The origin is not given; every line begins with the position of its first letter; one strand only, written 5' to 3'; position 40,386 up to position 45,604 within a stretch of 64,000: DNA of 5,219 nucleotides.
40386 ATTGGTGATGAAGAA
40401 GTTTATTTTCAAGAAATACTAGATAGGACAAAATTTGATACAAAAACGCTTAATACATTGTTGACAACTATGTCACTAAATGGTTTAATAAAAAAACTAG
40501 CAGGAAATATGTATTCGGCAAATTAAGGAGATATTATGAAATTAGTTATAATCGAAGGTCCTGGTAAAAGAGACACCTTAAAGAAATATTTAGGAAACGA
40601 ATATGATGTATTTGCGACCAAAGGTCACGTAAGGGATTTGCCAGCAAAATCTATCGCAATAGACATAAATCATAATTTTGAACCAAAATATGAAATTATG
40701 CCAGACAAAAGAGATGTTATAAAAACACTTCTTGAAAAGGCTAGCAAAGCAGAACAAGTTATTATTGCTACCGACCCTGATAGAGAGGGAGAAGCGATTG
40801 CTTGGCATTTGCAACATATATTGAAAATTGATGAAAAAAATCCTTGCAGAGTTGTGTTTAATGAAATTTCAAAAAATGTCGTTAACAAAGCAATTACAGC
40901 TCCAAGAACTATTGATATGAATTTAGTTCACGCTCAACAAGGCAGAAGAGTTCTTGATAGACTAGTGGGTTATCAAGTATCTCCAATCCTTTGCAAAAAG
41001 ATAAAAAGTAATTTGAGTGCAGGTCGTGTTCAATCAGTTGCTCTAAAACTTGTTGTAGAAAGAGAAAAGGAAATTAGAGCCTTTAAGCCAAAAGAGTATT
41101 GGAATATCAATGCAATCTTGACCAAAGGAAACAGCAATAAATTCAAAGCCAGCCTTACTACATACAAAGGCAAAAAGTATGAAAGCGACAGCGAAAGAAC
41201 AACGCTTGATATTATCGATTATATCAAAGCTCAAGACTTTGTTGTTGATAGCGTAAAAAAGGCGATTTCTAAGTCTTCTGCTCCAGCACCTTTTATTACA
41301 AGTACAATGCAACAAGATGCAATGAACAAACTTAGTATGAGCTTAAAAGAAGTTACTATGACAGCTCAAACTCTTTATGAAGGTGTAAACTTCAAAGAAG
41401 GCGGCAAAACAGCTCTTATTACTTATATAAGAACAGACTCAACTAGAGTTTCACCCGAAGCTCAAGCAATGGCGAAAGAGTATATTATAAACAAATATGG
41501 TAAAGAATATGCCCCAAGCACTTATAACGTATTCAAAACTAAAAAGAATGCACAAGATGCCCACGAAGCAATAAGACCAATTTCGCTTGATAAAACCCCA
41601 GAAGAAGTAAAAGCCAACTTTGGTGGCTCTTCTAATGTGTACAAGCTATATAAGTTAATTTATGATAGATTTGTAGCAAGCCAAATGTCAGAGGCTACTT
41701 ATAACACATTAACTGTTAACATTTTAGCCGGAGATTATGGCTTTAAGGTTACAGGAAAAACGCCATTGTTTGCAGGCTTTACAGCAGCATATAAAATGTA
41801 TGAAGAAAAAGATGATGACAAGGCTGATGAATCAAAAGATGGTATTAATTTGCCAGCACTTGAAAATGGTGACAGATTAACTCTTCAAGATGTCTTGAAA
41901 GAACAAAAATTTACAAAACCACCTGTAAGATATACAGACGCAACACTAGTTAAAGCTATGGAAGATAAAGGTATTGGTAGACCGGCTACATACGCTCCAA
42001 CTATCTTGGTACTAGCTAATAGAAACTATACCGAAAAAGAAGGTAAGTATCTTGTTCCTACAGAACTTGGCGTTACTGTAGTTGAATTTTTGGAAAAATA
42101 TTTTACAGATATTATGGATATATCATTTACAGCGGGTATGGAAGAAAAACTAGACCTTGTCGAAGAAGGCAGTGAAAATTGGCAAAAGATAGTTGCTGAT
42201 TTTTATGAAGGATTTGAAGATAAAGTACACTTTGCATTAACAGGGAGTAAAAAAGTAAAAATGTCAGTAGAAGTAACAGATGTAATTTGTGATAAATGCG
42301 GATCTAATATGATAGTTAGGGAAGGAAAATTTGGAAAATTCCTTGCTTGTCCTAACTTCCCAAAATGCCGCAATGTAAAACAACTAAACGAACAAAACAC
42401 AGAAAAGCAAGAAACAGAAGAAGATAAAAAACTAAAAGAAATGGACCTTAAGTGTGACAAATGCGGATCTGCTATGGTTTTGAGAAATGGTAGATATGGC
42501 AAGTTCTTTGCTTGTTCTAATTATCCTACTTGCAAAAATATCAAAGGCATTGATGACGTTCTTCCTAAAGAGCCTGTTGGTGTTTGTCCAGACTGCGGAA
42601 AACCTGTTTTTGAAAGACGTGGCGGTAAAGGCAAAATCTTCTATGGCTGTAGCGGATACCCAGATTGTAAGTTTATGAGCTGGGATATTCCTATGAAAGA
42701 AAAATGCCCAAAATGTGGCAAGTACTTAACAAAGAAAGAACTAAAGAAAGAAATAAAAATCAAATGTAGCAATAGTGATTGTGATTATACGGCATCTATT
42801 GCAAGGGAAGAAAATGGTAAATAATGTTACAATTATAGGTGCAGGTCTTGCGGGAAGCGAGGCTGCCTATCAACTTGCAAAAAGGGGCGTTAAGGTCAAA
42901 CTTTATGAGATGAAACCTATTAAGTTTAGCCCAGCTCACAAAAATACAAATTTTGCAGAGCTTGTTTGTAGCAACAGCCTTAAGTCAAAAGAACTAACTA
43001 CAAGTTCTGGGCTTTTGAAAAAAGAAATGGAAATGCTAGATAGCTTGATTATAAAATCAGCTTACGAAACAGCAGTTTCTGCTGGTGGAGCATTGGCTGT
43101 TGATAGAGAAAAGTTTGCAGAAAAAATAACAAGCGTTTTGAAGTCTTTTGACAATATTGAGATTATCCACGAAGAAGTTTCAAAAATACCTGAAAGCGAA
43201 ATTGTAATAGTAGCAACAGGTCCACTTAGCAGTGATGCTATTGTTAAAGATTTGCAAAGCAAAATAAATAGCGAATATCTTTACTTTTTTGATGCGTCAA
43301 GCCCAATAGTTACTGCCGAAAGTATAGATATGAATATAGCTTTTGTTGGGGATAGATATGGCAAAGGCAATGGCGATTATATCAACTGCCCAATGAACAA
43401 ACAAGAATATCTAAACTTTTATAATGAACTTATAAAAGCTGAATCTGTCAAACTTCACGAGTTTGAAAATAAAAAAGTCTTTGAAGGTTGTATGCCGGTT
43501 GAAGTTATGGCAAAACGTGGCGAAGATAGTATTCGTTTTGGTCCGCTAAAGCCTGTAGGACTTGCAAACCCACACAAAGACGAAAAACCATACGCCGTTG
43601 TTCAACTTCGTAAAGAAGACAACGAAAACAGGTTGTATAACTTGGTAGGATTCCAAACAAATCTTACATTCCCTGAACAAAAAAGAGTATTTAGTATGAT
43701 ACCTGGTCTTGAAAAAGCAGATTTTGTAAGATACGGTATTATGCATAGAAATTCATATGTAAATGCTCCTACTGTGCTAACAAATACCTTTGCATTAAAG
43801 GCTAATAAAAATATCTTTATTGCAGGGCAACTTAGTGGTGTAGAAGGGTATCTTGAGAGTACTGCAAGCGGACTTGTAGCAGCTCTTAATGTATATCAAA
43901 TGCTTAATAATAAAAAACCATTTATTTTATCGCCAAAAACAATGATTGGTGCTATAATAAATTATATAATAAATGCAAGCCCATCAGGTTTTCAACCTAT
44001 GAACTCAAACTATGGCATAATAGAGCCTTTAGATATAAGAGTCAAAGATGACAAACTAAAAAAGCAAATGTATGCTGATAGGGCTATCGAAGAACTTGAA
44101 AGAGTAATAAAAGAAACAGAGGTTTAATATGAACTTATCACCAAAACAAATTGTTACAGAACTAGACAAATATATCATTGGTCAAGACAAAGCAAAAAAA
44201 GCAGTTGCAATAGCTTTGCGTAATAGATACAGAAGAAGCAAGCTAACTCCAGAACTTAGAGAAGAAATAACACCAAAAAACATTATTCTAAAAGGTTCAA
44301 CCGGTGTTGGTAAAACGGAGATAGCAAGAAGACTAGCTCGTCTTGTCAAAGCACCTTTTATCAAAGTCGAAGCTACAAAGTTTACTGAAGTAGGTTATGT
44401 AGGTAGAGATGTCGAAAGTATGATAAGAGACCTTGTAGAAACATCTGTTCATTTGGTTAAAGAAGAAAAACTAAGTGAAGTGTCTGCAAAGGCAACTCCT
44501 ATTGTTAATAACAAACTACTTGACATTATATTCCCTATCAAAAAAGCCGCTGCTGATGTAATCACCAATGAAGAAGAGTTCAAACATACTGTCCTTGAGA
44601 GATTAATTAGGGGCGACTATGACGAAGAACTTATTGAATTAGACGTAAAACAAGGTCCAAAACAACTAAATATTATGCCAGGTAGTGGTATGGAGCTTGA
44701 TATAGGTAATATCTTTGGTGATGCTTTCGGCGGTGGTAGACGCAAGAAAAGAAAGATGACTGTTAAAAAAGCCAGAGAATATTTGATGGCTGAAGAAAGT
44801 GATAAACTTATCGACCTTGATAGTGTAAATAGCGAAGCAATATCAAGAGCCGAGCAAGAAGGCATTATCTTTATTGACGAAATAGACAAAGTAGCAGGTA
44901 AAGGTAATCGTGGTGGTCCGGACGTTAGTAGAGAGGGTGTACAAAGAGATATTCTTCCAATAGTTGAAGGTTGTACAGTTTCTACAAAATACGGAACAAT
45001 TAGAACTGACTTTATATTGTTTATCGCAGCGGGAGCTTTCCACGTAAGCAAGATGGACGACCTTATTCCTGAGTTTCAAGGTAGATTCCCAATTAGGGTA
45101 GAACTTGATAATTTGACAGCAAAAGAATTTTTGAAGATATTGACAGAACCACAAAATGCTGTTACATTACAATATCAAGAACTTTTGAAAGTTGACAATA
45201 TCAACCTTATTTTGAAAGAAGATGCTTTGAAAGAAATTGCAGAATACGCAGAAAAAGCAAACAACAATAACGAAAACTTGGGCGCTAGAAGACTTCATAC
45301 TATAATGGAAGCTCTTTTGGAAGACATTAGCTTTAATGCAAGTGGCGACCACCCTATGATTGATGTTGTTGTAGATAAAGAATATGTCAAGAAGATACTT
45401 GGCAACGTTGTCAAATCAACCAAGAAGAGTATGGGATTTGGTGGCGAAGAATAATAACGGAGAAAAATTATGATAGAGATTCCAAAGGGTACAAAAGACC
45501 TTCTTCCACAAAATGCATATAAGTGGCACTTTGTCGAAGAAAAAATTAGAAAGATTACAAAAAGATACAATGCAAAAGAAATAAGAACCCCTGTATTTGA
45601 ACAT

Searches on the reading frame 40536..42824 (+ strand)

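Call 22: search_protein_families(library=pfam, proteins=[window:40536-42824:+], max_evalue=0.00001)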
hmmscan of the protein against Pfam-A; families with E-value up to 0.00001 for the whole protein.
window:40536-42824:+ (762 aa): 4 families
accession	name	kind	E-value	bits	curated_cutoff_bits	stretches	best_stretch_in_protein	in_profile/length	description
PF01131.25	Topoisom_bac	-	4.6e-119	398.5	35.1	1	126-553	2-410/411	DNA topoisomerase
PF01396.24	Zn_ribbon_Top1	-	5.4e-44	148.1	32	3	583-619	2-38/39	Topoisomerase DNA binding C4 zinc finger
PF01751.28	Toprim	-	3e-22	79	23.1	1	2-111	1-96/96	Toprim domain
PF13408.12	Zn_ribbon_recom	-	1.7e-06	28.8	25.3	0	638-667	6-40/58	Recombinase zinc beta ribbon domain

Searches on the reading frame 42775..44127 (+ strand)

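Call 22: search_protein_families(library=pfam, proteins=[window:42775-44127:+], max_evalue=0.00001)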
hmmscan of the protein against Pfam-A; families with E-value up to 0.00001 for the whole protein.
window:42775-44127:+ (450 aa): 3 families
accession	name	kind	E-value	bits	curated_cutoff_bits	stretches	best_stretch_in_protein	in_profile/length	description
PF01134.28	GIDA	-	1.2e-99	334.5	22.1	1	18-380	2-390/391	Glucose inhibited division protein A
PF01266.30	DAO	-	1e-06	28.9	27.9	1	18-110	2-93/353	FAD dependent oxidoreductase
PF13450.12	NAD_binding_8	-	3e-06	27.9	21.9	1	20-48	1-29/68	NAD(P)-binding Rossmann-like domain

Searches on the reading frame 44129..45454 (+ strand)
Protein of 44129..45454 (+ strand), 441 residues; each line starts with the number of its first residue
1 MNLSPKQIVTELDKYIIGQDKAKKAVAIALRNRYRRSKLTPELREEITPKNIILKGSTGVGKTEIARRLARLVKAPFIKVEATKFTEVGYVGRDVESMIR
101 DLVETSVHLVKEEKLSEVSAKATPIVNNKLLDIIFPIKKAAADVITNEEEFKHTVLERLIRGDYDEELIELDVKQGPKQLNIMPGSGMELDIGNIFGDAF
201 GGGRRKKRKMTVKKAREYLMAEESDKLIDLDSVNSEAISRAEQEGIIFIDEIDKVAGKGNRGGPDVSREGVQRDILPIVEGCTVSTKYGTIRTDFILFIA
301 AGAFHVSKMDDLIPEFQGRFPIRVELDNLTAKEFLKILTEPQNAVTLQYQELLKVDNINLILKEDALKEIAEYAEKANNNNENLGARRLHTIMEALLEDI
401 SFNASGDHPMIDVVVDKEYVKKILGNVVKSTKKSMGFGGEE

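Call 22: search_protein_families(library=pfam, proteins=[window:44129-45454:+], max_evalue=0.00001)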
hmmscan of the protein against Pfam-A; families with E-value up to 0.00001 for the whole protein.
window:44129-45454:+ (441 aa): 3 families
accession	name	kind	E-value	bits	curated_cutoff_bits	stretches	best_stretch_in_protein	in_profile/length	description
PF07724.20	AAA_2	-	1e-32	113.9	27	1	205-323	29-166/166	AAA domain (Cdc48 subfamily)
PF00004.35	AAA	-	3.1e-14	54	21.2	1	238-327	50-130/131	ATPase family associated with various cellular activities (AAA)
PF07728.20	AAA_5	-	1.5e-06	28.7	22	0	51-87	1-38/139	AAA domain (dynein-related subfamily)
